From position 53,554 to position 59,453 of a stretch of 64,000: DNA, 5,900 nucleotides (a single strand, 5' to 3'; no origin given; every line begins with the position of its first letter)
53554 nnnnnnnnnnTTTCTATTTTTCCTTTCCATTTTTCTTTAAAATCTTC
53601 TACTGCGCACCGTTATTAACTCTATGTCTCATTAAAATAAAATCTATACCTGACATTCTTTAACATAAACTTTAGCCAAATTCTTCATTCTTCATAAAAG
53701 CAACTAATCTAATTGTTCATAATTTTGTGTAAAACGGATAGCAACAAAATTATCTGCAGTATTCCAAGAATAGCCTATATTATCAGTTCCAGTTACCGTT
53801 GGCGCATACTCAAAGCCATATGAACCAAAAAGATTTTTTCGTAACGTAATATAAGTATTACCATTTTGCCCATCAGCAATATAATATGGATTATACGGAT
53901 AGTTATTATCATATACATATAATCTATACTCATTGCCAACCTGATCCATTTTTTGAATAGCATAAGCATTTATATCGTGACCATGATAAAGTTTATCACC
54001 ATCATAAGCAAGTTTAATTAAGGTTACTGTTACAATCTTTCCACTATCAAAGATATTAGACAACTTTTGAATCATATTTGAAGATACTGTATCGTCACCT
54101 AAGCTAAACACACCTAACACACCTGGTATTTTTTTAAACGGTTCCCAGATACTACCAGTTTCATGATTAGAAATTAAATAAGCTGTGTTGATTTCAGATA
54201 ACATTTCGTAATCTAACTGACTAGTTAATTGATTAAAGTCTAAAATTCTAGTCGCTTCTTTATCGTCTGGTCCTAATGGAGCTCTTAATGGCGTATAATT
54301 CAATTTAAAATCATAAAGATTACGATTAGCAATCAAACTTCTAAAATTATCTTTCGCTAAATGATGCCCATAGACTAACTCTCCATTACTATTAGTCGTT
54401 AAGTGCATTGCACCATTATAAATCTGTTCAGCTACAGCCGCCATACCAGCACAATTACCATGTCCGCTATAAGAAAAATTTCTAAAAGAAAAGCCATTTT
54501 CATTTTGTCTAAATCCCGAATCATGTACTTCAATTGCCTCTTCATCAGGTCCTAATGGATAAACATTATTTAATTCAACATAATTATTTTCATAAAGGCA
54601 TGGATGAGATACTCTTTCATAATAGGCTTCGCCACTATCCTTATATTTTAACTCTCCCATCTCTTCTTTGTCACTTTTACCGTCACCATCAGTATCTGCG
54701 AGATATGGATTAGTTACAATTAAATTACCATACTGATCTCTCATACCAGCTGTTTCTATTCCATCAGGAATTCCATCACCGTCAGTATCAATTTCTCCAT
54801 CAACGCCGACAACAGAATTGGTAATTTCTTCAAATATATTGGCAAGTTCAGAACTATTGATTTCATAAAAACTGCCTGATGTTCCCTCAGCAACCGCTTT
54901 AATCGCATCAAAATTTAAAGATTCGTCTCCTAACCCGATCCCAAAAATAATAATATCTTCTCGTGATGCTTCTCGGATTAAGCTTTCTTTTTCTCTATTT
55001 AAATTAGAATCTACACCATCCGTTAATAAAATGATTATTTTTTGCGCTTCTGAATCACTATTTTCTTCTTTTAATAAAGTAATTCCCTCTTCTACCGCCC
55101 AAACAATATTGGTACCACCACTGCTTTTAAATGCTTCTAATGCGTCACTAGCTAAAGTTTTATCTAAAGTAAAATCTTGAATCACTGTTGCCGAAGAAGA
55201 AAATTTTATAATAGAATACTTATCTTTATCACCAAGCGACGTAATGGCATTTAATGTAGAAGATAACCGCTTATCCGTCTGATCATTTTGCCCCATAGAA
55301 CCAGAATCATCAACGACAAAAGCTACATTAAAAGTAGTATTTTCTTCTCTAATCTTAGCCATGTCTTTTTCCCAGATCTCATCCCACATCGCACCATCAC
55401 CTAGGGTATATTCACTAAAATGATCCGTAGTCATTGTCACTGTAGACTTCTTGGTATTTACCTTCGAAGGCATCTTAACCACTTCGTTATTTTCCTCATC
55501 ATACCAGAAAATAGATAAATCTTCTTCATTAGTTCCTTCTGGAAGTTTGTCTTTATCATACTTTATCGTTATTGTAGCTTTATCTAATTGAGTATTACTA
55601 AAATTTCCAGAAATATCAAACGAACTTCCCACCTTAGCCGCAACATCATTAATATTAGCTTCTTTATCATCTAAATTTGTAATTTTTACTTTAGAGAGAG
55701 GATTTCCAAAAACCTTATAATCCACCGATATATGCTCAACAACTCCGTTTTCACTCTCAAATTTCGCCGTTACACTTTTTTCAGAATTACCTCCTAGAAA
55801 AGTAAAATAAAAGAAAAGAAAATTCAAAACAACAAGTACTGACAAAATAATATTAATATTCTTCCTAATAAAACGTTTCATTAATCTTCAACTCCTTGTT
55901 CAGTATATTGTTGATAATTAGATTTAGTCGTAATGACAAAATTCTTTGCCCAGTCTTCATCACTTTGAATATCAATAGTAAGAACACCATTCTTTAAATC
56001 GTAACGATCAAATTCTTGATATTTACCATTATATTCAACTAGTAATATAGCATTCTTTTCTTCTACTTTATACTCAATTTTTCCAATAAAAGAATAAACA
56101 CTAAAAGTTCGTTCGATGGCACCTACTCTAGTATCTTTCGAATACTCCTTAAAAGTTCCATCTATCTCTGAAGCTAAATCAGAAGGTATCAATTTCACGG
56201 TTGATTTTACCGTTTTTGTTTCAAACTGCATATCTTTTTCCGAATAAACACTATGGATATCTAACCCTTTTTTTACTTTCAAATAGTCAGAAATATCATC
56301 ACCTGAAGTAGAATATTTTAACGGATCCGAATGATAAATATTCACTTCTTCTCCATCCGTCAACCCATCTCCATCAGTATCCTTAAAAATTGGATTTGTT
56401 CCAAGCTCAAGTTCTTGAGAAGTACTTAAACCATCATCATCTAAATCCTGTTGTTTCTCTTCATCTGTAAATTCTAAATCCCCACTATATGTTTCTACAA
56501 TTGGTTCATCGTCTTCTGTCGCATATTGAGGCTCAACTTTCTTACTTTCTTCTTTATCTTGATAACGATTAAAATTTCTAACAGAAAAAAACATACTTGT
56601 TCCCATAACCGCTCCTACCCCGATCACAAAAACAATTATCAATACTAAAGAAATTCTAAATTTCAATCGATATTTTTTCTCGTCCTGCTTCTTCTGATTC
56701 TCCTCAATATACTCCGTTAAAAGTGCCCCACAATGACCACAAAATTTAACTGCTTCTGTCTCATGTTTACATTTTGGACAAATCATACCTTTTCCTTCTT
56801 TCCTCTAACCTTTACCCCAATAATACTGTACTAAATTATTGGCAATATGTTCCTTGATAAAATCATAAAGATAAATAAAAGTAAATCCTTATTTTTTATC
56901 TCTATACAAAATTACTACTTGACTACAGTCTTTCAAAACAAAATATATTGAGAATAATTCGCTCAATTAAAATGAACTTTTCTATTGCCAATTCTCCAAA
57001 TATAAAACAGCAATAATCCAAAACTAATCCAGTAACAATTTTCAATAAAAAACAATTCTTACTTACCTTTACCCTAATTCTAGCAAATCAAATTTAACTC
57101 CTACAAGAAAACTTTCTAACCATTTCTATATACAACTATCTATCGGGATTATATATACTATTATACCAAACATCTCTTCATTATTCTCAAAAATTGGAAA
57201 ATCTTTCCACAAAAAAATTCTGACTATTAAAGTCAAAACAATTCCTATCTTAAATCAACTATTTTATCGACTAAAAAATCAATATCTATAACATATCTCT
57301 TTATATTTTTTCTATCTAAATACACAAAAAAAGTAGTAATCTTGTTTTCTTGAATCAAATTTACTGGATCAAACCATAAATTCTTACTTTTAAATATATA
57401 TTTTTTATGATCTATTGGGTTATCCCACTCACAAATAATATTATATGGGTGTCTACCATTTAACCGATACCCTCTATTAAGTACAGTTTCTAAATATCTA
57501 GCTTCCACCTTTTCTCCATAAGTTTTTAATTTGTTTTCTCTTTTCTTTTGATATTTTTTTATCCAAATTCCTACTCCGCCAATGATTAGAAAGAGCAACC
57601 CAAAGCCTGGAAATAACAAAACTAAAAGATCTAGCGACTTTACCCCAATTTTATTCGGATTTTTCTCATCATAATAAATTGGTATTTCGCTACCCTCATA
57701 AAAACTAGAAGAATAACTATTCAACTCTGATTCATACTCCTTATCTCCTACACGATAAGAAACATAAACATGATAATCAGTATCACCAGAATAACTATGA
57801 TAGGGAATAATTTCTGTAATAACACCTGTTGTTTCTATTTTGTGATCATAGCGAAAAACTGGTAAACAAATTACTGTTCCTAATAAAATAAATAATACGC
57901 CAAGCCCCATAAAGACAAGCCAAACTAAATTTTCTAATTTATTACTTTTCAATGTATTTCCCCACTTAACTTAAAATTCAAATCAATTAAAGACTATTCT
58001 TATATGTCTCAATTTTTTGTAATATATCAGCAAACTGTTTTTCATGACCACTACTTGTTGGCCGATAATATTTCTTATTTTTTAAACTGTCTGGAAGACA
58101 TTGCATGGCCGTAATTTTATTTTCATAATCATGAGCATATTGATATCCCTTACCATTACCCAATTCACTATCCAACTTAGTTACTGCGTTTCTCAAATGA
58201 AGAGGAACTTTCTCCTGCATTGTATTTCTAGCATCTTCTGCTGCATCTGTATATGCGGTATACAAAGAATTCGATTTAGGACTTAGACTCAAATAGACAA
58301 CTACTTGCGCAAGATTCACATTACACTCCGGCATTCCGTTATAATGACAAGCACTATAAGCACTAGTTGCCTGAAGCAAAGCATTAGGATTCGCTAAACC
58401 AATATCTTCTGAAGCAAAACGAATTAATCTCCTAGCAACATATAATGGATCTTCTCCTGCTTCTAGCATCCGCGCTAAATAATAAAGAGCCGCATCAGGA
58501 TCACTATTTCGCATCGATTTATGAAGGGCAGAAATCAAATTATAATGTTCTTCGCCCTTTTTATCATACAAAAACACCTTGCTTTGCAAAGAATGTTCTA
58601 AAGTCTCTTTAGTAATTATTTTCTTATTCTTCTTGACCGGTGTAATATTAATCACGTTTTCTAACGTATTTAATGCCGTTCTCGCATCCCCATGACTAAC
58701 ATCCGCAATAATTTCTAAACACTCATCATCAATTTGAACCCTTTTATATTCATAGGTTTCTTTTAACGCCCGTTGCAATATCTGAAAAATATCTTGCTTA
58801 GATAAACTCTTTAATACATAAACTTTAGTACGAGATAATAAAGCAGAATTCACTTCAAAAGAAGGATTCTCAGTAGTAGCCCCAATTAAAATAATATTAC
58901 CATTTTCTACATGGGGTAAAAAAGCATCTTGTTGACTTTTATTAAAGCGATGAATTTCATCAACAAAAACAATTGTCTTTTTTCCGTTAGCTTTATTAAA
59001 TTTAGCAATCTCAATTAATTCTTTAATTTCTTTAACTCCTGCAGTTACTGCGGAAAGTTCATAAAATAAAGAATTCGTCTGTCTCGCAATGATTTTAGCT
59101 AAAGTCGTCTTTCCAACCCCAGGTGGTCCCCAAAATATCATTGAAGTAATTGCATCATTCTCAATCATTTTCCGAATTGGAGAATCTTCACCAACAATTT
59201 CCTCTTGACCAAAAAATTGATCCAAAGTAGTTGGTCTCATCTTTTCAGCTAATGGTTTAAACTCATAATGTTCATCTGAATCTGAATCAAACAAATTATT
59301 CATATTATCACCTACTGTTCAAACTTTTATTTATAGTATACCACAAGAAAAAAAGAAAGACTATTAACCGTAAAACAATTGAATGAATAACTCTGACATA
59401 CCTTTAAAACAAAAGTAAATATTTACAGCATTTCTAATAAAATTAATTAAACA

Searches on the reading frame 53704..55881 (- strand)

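Call 54: search_protein_families(library=pfam, proteins=[window:53704-55881:-], max_evalue=0.0001)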
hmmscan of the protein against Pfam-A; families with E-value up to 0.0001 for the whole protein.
window:53704-55881:- (725 aa): 3 families
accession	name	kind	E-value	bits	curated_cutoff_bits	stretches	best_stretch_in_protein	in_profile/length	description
PF00092.34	VWA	-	2.3e-16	61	23.8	1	185-351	1-173/174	von Willebrand factor type A domain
PF13519.12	VWA_2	-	4.2e-15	56.7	27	1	186-289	1-106/107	von Willebrand factor type A domain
PF07002.22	Copine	-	6.4e-05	23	27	0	246-321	75-149/218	Copine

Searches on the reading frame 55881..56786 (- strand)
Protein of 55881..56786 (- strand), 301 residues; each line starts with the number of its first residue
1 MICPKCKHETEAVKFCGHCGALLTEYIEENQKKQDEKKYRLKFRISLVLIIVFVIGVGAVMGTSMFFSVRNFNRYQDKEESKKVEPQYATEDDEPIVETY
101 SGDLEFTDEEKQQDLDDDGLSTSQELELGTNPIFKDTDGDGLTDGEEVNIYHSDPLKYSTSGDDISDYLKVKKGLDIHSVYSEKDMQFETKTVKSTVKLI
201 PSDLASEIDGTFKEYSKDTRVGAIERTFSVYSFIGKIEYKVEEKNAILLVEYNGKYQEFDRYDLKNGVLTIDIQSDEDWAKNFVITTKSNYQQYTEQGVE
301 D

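Call 54: search_protein_families(library=pfam, proteins=[window:55881-56786:-], max_evalue=0.0001)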
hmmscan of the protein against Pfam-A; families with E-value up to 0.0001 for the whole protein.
window:55881-56786:- (301 aa): 1 family
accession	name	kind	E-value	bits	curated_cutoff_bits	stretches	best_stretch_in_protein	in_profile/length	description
PF18884.5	TSP3_bac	-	1.3e-12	47.8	25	1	136-157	1-21/22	Bacterial TSP3 repeat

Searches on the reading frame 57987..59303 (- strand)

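Call 54: search_protein_families(library=pfam, proteins=[window:57987-59303:-], max_evalue=0.0001)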
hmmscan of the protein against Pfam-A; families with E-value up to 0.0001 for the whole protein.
window:57987-59303:- (438 aa): 12 families
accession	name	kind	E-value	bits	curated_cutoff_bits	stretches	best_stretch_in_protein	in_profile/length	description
PF12002.13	MgsA_C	-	1.6e-68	230.3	27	1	266-431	1-166/167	MgsA AAA+ ATPase C terminal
PF16193.11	AAA_assoc_2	-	1.8e-28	99.1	34.3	1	187-265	3-81/81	AAA C-terminal domain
PF00004.35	AAA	-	4.7e-18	66.3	21.2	1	55-163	1-127/131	ATPase family associated with various cellular activities (AAA)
PF05496.18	RuvB_N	-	3.6e-15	56.5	27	1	22-144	1-121/159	Holliday junction DNA helicase RuvB P-loop domain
PF07728.20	AAA_5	-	1.7e-07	31.8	22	1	55-143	2-101/139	AAA domain (dynein-related subfamily)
PF13173.12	AAA_14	-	1.1e-06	29.1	27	1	56-170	6-126/129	AAA domain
PF05673.19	DUF815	-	5.1e-06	26.3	23.8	1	20-124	20-122/249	Protein of unknown function (DUF815)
PF20720.3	nSTAND3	-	6.5e-06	26.4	27.2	1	55-117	20-74/155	Novel STAND NTPase 3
PF00158.32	Sigma54_activat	-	2.8e-05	24.3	20.2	0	101-170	88-152/168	Sigma-54 interaction domain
PF21960.2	RCF1-5-like_lid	-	6.4e-05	23.3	27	0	188-215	11-39/43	RCF1/5-like, AAA+ ATPase lid domain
PF07724.20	AAA_2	-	6.7e-05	23.4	27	0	51-137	2-104/166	AAA domain (Cdc48 subfamily)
PF13401.12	AAA_22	-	8.7e-05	23.3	27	0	54-194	7-92/130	AAA domain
